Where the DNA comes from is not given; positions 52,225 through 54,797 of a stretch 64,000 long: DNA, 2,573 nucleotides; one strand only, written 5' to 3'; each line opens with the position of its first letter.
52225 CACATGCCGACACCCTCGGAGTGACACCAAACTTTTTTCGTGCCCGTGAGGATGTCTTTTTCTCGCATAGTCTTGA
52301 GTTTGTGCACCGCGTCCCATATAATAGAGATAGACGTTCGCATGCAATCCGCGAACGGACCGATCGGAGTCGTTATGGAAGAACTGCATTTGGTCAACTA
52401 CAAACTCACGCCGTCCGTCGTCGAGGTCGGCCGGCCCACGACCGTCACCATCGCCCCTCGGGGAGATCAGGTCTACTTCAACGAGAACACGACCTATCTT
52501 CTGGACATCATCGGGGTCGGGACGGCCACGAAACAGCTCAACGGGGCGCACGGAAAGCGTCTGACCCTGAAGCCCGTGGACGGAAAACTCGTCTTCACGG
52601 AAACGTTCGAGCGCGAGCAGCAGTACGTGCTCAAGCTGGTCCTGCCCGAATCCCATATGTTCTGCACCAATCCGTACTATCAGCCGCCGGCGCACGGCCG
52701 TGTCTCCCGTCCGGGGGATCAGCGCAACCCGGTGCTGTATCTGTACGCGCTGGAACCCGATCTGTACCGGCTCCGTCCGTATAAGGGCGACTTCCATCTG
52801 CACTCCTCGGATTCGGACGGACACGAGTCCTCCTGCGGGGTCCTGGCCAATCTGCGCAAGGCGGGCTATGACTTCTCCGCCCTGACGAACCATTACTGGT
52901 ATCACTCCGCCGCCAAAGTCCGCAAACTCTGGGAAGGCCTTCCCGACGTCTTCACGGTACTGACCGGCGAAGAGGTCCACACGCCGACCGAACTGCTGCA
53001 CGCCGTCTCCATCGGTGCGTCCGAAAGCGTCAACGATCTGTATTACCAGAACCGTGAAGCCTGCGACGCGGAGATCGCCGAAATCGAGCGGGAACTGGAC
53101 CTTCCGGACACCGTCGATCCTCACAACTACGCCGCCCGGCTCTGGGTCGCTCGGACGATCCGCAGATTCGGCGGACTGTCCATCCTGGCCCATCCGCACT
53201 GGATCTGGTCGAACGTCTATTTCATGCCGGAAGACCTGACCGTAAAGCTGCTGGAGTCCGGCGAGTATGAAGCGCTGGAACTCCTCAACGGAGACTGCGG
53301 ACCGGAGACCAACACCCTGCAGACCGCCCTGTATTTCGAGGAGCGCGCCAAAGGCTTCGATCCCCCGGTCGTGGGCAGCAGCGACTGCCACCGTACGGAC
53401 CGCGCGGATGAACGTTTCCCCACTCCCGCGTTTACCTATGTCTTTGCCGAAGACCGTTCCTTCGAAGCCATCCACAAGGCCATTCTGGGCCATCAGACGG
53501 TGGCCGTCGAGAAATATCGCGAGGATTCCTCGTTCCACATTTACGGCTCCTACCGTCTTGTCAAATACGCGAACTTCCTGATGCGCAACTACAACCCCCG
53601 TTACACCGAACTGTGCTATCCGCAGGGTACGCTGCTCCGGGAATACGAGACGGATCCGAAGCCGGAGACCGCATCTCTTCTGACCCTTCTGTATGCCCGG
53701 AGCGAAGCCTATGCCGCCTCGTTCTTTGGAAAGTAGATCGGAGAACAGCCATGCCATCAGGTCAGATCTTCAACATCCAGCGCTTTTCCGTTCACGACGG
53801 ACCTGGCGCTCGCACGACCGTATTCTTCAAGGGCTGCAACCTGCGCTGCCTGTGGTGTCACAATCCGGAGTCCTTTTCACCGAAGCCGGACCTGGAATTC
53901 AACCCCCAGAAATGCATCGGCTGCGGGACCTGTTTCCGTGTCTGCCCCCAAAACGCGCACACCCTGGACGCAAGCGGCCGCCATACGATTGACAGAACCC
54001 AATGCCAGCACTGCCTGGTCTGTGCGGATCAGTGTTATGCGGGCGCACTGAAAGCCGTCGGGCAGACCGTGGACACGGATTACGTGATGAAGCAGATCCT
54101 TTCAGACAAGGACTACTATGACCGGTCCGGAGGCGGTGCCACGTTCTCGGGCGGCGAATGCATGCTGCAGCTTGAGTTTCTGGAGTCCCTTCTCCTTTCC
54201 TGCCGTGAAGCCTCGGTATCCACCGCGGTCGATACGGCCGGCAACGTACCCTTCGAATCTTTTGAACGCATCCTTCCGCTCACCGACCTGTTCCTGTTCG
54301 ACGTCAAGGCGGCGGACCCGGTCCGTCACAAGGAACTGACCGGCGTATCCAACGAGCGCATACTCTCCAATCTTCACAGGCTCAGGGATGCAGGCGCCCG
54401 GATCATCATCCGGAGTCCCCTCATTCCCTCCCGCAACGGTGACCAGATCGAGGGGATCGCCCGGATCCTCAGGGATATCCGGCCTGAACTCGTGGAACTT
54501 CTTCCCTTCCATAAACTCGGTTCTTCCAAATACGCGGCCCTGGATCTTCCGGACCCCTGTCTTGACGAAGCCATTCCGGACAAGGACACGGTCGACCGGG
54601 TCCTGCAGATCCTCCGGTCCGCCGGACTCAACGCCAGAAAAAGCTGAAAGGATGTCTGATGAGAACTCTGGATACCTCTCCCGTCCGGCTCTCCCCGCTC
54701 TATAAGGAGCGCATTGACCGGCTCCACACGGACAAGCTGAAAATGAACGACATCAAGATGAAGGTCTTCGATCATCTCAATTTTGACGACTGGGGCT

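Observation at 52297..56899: Compact PHP-hydrolase / activase / short glycyl-radical-enzyme operon of unassigned chemistry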

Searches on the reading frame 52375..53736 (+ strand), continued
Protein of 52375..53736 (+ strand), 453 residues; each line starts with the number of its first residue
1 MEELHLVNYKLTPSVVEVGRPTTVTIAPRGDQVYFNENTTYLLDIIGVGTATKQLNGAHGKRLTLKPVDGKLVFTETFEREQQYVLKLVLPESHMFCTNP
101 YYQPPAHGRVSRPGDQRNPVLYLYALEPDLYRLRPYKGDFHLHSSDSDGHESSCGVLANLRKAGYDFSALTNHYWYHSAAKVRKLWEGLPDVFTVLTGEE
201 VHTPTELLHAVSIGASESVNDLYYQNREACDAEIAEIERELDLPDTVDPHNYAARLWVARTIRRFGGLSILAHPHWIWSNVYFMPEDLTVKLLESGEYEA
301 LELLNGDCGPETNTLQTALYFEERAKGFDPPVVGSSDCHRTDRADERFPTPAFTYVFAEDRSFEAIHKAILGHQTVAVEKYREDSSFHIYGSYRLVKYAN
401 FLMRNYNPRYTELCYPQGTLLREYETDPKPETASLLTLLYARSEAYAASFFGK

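Call 74: find_encoding_contigs(protein=P0142, flank=6000, max_places=2)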
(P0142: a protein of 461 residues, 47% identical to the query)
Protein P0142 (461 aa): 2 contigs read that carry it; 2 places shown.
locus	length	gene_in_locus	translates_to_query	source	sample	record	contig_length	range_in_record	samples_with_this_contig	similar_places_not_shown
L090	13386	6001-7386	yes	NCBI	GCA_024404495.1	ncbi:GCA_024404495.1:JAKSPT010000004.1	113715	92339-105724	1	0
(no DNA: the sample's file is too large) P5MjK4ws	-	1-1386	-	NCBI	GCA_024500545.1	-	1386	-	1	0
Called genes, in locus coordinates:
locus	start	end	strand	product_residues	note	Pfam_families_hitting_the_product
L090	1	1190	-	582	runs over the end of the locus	PF20957:GxGYxYP_N_2nd, PF14323:GxGYxYP_C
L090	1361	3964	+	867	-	PF01074:Glyco_hydro_38N, PF07748:Glyco_hydro_38C (weak)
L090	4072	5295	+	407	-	PF12708:Pect-lyase_RHGA_epim (weak), PF00295:Glyco_hydro_28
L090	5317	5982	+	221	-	PF00657:Lipase_GDSL, PF13472:Lipase_GDSL_2, PF16255:Lipase_GDSL_lke (faint)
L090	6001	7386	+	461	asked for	-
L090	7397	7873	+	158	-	PF00583:Acetyltransf_1, PF13508:Acetyltransf_7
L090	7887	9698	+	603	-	-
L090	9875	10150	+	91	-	-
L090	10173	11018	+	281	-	PF27840:ScmC (faint)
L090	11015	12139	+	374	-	PF04055:Radical_SAM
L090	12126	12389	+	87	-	PF05402:PqqD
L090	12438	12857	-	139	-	-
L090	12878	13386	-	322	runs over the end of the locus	-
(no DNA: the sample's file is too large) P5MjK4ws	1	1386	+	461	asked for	?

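Call 75: find_encoding_contigs(protein=P0149, flank=6000, max_places=2)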
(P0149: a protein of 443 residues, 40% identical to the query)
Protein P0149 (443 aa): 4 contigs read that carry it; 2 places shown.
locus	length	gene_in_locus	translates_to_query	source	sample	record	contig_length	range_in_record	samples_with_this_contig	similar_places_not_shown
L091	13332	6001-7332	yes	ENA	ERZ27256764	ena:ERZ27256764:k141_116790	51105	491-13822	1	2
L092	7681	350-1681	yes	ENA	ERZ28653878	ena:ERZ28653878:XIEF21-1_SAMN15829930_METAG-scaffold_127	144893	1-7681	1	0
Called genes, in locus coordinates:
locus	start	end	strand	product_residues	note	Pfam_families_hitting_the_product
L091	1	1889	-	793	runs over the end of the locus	?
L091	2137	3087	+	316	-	PF01145:Band_7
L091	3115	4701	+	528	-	PF07690:MFS_1 (weak), PF13347:MFS_2, PF07690:MFS_1, PF13347:MFS_2, PF07690:MFS_1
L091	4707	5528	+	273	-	PF03009:GDPD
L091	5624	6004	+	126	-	-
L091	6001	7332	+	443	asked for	-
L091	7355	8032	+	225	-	PF02698:DUF218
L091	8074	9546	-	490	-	PF00111:Fer2 (weak), PF17651:Raco_middle, PF14574:RACo_C_ter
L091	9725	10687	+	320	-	PF00149:Metallophos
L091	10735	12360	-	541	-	PF00118:Cpn60_TCP1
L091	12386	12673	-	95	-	PF00166:Cpn10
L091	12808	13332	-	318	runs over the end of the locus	PF00781:DAGK_cat, PF19279:YegS_C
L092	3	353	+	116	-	?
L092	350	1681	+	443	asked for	-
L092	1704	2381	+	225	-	PF02698:DUF218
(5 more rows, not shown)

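Call 76: find_encoding_contigs(protein=P0159, flank=6000, max_places=2)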
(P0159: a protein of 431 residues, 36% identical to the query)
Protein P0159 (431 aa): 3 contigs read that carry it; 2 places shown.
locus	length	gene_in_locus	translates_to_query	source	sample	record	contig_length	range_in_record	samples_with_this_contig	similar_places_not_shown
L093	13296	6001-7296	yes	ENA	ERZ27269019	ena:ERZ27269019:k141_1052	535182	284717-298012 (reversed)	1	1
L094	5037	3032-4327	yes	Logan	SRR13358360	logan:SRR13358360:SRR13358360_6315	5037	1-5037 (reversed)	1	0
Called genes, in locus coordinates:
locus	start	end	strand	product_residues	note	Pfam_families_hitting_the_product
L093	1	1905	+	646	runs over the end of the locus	PF00162:PGK, PF00121:TIM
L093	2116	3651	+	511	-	PF01676:Metalloenzyme, PF06415:iPGM_N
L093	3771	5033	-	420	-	PF07690:MFS_1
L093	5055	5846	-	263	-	PF08220:HTH_DeoR, PF08279:HTH_11 (faint), PF00455:DeoRC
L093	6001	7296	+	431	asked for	PF02811:PHP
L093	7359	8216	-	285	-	PF01418:HTH_6, PF13580:SIS_2 (faint), PF01380:SIS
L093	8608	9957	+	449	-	PF01547:SBP_bac_1, PF13416:SBP_bac_8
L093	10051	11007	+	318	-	PF00528:BPD_transp_1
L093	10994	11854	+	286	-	PF00528:BPD_transp_1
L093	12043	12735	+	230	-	PF04131:NanE, PF03060:NMO, PF05690:ThiG (weak), PF00977:His_biosynth (weak)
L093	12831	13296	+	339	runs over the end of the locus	PF01757:Acyl_transf_3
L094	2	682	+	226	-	?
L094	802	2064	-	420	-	PF07690:MFS_1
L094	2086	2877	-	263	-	PF08220:HTH_DeoR, PF08279:HTH_11 (faint), PF00455:DeoRC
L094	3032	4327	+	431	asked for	PF02811:PHP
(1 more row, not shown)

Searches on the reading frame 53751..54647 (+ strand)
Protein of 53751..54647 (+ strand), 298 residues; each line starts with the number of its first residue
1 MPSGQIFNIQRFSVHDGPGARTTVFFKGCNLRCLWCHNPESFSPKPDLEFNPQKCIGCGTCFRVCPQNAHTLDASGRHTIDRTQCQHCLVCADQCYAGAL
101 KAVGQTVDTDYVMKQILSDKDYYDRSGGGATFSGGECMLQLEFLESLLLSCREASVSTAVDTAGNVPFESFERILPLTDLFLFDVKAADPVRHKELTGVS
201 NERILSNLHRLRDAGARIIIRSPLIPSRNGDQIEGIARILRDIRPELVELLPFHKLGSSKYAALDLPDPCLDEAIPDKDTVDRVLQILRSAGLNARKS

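Call 7: search_protein_families(library=pfam, proteins=[window:53751-54647:+])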
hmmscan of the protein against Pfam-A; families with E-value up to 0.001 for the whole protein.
window:53751-54647:+ (298 aa): 11 families
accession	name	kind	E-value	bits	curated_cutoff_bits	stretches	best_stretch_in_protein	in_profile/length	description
PF04055.27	Radical_SAM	-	1.3e-14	55.2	29.5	1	101-238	22-164/166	Radical SAM superfamily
PF00037.32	Fer4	-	1.1e-11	44.4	21.1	1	49-69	2-22/24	4Fe-4S binding domain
PF12837.12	Fer4_6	-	2.3e-10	40.4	25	1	49-69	3-23/24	4Fe-4S binding domain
PF13353.11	Fer4_12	-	4.1e-10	40.5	22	1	16-51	2-37/137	4Fe-4S single cluster domain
PF12838.12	Fer4_7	-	2.6e-08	34.7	27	1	54-99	1-52/52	4Fe-4S dicluster domain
PF13237.11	Fer4_10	-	2.8e-08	34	25.5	1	49-95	3-52/53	4Fe-4S dicluster domain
PF13187.11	Fer4_9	-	8e-06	26.2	27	1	54-99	1-51/52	4Fe-4S dicluster domain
PF14697.11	Fer4_21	-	1.6e-05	25.3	35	1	51-95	4-51/59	4Fe-4S dicluster domain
PF12797.12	Fer4_2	-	2.4e-05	24.4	24.5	1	49-66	4-21/22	4Fe-4S binding domain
PF13484.11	Fer4_16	-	3.2e-05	25.1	30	0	53-68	51-66/66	4Fe-4S double cluster binding domain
PF13534.11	Fer4_17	-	0.00045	21.2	22.2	0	54-70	1-17/61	4Fe-4S dicluster domain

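Call 8: search_protein_families(library=ncbifam, proteins=[window:53751-54647:+])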
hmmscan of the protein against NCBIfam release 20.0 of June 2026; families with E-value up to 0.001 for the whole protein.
window:53751-54647:+ (298 aa): 57 families (the best 25 are shown)
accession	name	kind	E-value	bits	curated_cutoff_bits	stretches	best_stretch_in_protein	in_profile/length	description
TIGR02494.1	PFLE_PFLC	subfamily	5.2e-102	341.1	174.35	1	6-291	1-292/293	glycyl-radical enzyme activating protein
NF043069.1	T4HPD_activ_SAM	equivalog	4.6e-95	318.4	425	1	4-294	2-294/299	trans-4-hydroxy-L-proline dehydratase activase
NF048010.1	SfplDhtActHpsHDes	equivalog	9.7e-87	290.5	430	1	3-283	5-293/298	(2S)-3-sulfopropanediol dehydratase activating enzyme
TIGR04395.1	cutC_activ_rSAM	equivalog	4.7e-82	275.7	360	1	4-294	5-303/309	choline TMA-lyase-activating enzyme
NF033719.1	ind_deCO2_activ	equivalog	4.8e-78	262.5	425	1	4-293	1-298/302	indoleacetate decarboxylase activase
NF048008.1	SfplDhtActHpfHKleb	equivalog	3.3e-76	256.5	500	1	6-272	2-277/308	(2S)-3-sulfopropanediol dehydratase activating enzyme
NF033717.2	HPDL_rSAM_activ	equivalog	1e-72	245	420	1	4-287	4-295/311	4-hydroxyphenylacetate decarboxylase activase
TIGR04003.1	rSAM_BssD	equivalog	6.1e-62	209.6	496.45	1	6-265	3-271/314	[benzylsuccinate synthase]-activating enzyme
NF007483.0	PRK10076.1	equivalog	1.1e-58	198.8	326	2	83-294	74-287/292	[formate-C-acetyltransferase]-activating enzyme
TIGR02493.1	PFLA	equivalog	1.2e-53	181.9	231.75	2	88-290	29-234/235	pyruvate formate-lyase-activating protein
TIGR04041.1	activase_YjjW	hypoth_equivalog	4.9e-51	173.8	250.2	1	5-262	3-247/276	YjjW family glycine radical enzyme activase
NF008356.0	PRK11145.1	equivalog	3.4e-43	147.7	375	2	83-294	25-243/246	pyruvate formate lyase 1-activating protein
TIGR02495.1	NrdG2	equivalog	1.8e-16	60.1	131.15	2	7-40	3-37/193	anaerobic ribonucleoside-triphosphate reductase activating protein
NF040864.1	HgcB_ferredoxin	equivalog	9.8e-12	44.6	99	1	48-121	9-82/93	mercury methylation ferredoxin HgcB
NF040684.1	PorD_Arch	equivalog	2.6e-09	37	120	1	50-102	29-81/85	pyruvate synthase subunit PorD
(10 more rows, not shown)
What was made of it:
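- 53751..54647 (+): GRE-activating radical-SAM enzyme, 298 aa, with a two-cluster ferredoxin insert. Pfam hits are Radical_SAM and Fer4 (calls 7, 8).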
